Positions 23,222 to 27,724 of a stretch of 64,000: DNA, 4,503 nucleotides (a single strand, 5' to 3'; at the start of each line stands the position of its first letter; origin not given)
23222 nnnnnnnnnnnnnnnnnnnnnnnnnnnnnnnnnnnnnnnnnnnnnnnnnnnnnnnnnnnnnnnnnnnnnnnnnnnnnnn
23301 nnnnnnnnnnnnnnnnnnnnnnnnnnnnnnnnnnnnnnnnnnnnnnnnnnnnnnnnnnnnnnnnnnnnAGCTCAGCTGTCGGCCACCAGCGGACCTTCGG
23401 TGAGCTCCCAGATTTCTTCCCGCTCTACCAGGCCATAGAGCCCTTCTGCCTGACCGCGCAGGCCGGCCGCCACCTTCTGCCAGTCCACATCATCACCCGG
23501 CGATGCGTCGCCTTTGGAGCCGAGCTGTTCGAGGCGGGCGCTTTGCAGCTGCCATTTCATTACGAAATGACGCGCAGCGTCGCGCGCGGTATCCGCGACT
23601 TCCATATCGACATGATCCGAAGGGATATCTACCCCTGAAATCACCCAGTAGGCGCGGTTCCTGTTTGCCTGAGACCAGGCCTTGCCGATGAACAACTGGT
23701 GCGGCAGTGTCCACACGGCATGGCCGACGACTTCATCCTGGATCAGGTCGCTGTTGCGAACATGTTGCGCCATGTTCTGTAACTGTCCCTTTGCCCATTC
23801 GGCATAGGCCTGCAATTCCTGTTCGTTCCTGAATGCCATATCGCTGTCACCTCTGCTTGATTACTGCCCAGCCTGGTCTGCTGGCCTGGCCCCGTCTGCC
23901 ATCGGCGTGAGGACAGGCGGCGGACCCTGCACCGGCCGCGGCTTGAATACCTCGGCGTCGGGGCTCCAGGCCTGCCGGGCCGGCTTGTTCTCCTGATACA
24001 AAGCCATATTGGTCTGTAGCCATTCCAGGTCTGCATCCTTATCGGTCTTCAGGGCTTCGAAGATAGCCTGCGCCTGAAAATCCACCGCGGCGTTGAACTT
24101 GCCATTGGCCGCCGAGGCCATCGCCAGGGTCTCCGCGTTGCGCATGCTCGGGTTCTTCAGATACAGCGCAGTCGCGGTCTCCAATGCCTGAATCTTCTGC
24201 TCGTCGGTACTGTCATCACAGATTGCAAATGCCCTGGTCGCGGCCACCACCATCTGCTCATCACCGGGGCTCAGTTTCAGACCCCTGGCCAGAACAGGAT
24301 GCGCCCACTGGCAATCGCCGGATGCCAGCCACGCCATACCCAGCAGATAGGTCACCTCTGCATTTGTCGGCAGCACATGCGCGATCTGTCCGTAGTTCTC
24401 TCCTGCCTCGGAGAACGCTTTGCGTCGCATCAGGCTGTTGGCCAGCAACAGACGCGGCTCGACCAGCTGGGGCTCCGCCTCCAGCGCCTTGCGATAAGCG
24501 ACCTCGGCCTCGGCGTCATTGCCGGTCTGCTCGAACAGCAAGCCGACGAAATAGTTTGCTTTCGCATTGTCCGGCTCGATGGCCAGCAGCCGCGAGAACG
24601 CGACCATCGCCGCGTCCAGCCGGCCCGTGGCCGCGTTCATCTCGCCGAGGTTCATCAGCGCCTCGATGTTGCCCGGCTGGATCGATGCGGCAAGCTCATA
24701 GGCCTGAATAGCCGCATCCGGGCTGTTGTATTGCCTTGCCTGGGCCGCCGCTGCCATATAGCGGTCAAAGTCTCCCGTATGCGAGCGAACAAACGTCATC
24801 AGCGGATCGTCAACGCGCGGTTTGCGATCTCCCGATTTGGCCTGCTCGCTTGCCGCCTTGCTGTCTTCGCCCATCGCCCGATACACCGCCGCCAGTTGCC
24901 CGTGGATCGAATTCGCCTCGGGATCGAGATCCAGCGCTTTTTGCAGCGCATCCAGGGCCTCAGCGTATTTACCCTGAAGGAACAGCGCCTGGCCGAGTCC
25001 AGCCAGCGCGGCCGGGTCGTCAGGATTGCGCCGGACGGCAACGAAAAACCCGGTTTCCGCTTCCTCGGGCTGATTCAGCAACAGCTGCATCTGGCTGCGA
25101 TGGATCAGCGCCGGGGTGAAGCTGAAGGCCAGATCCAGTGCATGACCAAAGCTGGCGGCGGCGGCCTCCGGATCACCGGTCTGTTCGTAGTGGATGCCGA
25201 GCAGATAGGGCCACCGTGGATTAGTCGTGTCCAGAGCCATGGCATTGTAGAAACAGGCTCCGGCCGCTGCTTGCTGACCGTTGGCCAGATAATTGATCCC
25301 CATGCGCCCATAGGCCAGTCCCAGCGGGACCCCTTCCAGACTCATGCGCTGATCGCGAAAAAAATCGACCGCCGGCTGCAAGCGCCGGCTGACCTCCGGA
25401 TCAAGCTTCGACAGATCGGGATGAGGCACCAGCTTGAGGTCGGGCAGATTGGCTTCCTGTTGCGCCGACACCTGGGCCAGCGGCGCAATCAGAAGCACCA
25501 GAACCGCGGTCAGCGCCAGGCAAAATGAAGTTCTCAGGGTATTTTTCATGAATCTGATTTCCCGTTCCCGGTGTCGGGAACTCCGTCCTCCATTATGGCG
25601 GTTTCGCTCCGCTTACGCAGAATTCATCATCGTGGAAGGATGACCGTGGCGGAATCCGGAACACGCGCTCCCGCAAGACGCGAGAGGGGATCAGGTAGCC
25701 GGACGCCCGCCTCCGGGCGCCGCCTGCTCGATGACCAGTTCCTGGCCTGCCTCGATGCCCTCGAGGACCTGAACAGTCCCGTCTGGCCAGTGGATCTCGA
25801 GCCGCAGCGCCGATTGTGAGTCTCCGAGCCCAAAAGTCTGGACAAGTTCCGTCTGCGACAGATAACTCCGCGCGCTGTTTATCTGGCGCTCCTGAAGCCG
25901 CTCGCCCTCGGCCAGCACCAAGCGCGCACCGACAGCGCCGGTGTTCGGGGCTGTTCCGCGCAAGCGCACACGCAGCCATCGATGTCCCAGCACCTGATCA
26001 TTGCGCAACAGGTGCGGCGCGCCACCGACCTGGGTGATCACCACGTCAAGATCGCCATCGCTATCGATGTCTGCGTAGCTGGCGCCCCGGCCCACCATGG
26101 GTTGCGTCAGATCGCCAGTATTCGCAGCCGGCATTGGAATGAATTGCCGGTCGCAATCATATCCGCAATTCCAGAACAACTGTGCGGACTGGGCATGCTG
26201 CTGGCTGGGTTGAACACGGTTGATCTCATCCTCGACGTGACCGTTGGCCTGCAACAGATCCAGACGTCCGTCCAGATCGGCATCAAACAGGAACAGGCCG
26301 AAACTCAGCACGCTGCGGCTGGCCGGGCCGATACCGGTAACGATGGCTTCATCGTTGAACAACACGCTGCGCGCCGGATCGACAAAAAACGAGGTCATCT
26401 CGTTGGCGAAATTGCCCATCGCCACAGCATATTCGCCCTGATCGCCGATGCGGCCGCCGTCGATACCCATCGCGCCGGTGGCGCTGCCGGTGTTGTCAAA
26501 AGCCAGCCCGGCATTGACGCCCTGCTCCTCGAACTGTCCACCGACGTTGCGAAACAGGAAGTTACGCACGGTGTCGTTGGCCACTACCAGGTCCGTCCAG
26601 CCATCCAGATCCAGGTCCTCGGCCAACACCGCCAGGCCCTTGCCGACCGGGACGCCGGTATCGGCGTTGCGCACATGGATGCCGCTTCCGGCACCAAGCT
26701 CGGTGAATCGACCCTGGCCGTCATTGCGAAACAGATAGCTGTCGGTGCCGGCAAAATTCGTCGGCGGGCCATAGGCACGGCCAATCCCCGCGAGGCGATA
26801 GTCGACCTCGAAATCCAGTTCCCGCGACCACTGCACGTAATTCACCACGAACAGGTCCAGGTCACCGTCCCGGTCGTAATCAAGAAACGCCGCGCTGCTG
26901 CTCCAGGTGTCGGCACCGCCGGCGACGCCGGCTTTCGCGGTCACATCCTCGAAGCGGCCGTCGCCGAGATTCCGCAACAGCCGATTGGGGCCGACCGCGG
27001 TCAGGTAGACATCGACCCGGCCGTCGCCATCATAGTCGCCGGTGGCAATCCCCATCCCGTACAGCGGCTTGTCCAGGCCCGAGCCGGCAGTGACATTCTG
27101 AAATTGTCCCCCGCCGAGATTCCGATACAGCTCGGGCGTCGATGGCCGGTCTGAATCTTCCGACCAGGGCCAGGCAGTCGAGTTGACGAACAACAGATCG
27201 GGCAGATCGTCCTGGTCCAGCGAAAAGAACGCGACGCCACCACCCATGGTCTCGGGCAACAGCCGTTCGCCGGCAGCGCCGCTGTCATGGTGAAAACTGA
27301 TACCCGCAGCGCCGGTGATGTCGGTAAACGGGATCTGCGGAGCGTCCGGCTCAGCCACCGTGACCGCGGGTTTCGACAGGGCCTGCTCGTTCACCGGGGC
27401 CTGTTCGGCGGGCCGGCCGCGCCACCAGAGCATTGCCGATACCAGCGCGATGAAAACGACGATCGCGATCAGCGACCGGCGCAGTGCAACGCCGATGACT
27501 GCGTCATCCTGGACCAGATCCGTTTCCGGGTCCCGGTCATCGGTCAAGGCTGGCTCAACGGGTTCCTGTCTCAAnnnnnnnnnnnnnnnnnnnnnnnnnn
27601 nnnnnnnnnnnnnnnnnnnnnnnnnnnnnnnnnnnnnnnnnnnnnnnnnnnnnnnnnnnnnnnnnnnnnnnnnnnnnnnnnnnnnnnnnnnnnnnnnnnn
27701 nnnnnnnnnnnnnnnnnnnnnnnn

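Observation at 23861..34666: Second tightly coupled operon: CN-hydrolase, 1096-aa TPR/FG-GAP protein, membrane pentaheme cytochrome-TPR, CRTAC1, secreted TPR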

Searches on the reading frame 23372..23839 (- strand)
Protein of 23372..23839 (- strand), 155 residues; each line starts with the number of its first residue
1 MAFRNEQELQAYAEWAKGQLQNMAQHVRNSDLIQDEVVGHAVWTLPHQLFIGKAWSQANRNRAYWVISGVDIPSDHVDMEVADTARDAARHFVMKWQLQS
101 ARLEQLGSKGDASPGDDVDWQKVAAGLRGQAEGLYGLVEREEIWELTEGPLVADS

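Call 4: search_protein_families(library=pfam, proteins=[window:23372-23839:-], max_evalue=0.01)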
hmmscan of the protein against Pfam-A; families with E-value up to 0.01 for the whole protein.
window:23372-23839:- (155 aa): 1 family
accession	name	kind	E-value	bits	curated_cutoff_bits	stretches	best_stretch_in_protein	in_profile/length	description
PF16108.10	DUF4826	-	2.3e-22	80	22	1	12-144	4-129/129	Domain of unknown function (DUF4826)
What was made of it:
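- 23372..23839 (-): 155-aa DUF4826 protein, 21 nt downstream; the probable last gene of the transcription unit. PF16108 at 80 bits (call 4).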

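Call 5: search_protein_families(library=ncbifam, proteins=[window:23372-23839:-], max_evalue=0.01)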
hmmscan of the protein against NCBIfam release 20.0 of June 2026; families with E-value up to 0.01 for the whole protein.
window:23372-23839:- (155 aa): 0 families

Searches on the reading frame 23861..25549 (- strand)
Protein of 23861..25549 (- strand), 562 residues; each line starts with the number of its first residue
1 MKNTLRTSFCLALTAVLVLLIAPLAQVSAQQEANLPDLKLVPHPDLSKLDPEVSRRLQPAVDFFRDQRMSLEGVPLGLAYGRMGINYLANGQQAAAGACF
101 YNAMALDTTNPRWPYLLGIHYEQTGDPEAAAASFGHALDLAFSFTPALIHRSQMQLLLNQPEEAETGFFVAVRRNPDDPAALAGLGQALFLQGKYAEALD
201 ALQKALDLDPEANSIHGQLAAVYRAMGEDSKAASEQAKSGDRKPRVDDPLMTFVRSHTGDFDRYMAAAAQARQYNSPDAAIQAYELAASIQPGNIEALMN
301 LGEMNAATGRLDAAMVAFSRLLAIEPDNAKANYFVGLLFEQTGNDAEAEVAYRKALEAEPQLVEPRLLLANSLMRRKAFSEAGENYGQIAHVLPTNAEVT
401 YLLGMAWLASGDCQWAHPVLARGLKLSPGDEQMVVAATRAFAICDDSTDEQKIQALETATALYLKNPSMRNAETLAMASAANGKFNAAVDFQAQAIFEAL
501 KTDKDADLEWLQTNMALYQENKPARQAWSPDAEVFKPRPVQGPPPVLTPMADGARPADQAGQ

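Call 4: search_protein_families(library=pfam, proteins=[window:23861-25549:-], max_evalue=0.01)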
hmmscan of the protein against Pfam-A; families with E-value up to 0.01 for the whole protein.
window:23861-25549:- (562 aa): 20 families
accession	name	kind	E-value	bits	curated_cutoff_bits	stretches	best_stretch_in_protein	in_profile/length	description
PF07719.23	TPR_2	-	1.9e-26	90.4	27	3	180-211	2-33/34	Tetratricopeptide repeat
PF14559.12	TPR_19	-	7.6e-23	81.1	25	3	275-331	5-61/68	Tetratricopeptide repeat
PF00515.34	TPR_1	-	2.6e-22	78.1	27.8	1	180-211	2-33/34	Tetratricopeptide repeat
PF13181.12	TPR_8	-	1.5e-19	68.9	25.7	2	329-361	1-33/34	Tetratricopeptide repeat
PF13414.12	TPR_11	-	3.4e-19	68.7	26.8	2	186-227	1-42/42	TPR repeat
PF13432.12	TPR_16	-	4e-18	66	32.7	2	171-212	23-64/65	Tetratricopeptide repeat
PF13428.12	TPR_14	-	6.2e-18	63.9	23.5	1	179-221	1-43/44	Tetratricopeptide repeat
PF23914.1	TPR_CcmH_CycH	-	2.7e-15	57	42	2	291-397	46-155/158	Cytochrome c-type biogenesis protein H TPR domain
PF13371.12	TPR_9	-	6.9e-14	52.1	35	2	273-331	7-65/73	Tetratricopeptide repeat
PF13431.12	TPR_17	-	4.1e-10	39.6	24.4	1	171-199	5-33/34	Tetratricopeptide repeat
PF13424.12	TPR_12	-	4.6e-09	36.8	30.1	1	177-210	43-76/77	Tetratricopeptide repeat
PF13176.12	TPR_7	-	2.2e-08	34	27.9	0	181-211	1-33/36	Tetratricopeptide repeat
PF12895.13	ANAPC3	-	8.7e-07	29.6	27.2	1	175-223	19-66/82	Anaphase-promoting complex, cyclosome, subunit 3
PF24575.1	TPR_Slam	-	2e-06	28.6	35.2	1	327-384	45-102/104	Surface lipoprotein assembly modifier, N-terminal TPR repeats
PF14561.12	TPR_20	-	2.9e-05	24.7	25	1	171-235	14-80/90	Tetratricopeptide repeat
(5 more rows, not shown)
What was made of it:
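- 23861..25549 (-): 562-aa secreted TPR protein; a clade-specific addition. TPR families (call 4).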

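Call 5: search_protein_families(library=ncbifam, proteins=[window:23861-25549:-], max_evalue=0.01)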
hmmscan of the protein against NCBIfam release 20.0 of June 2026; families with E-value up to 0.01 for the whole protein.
window:23861-25549:- (562 aa): 32 families (the best 25 are shown)
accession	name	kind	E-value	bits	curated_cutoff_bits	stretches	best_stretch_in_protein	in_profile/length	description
TIGR02917.1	PEP_TPR_lipo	equivalog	5.9e-32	110.5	312.2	4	275-433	479-637/899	XrtA/PEP-CTERM system TPR-repeat protein PrsT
NF040959.1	MamA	equivalog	1.6e-31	109.4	200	3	76-234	36-194/204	magnetosome protein MamA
TIGR02521.1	type_IV_pilW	equivalog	9.5e-19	67.9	154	3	258-398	62-204/234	type IV pilus biogenesis/stability protein PilW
TIGR02552.1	LcrH_SycD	equivalog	5.5e-17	61.8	104.8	3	86-179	27-120/136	SycD/LcrH family type III secretion system chaperone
NF033758.1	gliding_GltE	equivalog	1.3e-16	60.6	225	2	79-224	190-335/411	adventurous gliding motility TPR repeat lipoprotein GltE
NF033920.0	C39_PA2778_fam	equivalog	2.2e-15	56.8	150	3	259-360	154-255/255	PA2778 family cysteine peptidase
TIGR00990.1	3a0801s09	subfamily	5.5e-15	55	757.25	1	118-229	338-451/615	mitochondrial import receptor subunit TOM70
NF033762.1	social_mot_Tgl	equivalog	1.1e-13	51.2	225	1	300-390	36-127/252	social motility TPR repeat lipoprotein Tgl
NF008520.0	PRK11447.1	equivalog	6.3e-11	40.8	858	1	85-506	277-708/1157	cellulose synthase complex outer membrane protein BcsC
NF052415.1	T3SS_chap_SctY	equivalog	7.3e-10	39.3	70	1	152-233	13-97/106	type III secretion apparatus assembly chaperone SctY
NF047371.1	FlcA_CTERM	equivalog_domain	1.2e-08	34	300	1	156-357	324-535/646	periplasmic flagellar collar protein FlcA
NF002725.1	PRK02603.1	equivalog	1.5e-08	34.8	143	1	191-296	47-155/173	photosystem I assembly protein Ycf3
NF008391.2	PRK11189.1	equivalog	1.5e-08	34.5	250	0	164-213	84-133/297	lipoprotein NlpI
TIGR00540.1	TPR_hemY_coli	hypoth_equivalog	2.2e-08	33.3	142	2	273-355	304-385/385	heme biosynthesis-associated TPR protein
NF053607.1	CHU_0125_OmpA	equivalog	7.3e-08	31.4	620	1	297-391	21-115/639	CHU_0125 family OmpA-like outer membrane integrity protein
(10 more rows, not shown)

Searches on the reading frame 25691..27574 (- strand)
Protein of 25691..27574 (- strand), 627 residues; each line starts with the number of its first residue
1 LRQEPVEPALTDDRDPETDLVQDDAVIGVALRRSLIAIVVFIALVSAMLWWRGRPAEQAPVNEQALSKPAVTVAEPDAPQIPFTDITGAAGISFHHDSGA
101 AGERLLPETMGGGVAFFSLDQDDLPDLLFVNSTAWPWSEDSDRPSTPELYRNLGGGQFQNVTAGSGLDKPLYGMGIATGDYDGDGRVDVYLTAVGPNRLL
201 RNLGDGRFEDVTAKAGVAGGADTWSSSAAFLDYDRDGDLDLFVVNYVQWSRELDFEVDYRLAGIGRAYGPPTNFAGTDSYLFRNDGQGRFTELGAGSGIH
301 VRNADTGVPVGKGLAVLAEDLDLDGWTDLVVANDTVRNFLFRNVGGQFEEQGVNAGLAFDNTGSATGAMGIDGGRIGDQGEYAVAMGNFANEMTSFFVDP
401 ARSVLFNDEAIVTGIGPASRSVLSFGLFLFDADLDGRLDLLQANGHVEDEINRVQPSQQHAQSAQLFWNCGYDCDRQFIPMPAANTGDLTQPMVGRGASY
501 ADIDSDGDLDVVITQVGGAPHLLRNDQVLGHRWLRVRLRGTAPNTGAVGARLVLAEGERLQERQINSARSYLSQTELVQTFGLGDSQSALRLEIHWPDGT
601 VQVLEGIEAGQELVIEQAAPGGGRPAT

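Call 4: search_protein_families(library=pfam, proteins=[window:25691-27574:-], max_evalue=0.01)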
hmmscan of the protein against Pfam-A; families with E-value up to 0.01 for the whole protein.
window:25691-27574:- (627 aa): 3 families
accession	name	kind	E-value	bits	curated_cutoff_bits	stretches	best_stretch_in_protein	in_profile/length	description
PF13517.12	FG-GAP_3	-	3.4e-28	98.4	26.9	4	180-243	1-61/61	FG-GAP-like repeat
PF07593.17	UnbV_ASPIC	-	5.9e-17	61.8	23.4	1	547-613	1-67/68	ASPIC and UnbV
PF01839.29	FG-GAP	-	1.1e-06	28.8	22.1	1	173-193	2-22/37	FG-GAP repeat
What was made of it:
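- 25691..27574 (-): 627-aa CRTAC1-family protein: N-terminal membrane anchor, Ca-binding FG-GAP propeller and UnbV_ASPIC domain. Obligate neighbour of the cytochrome. FG-GAP_3 at 98.4 bits and UnbV_ASPIC at 61.8 bits (call 4).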

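Call 5: search_protein_families(library=ncbifam, proteins=[window:25691-27574:-], max_evalue=0.01)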
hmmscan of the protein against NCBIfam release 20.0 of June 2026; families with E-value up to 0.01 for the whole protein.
window:25691-27574:- (627 aa): 0 families

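Call 17: search_solved_structures(query=window:25691-27574:-, max_evalue=1)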
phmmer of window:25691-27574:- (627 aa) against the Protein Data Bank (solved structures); distinct sequences matched with E-value up to 1: 1.
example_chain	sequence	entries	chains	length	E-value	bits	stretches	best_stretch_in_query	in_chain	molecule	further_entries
9etn_A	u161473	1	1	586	1.8e-19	72.9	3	484-601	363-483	Cartilage acidic protein 1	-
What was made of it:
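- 25691..27574 (-): 9etn at E 1.8e-19 (call 17).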
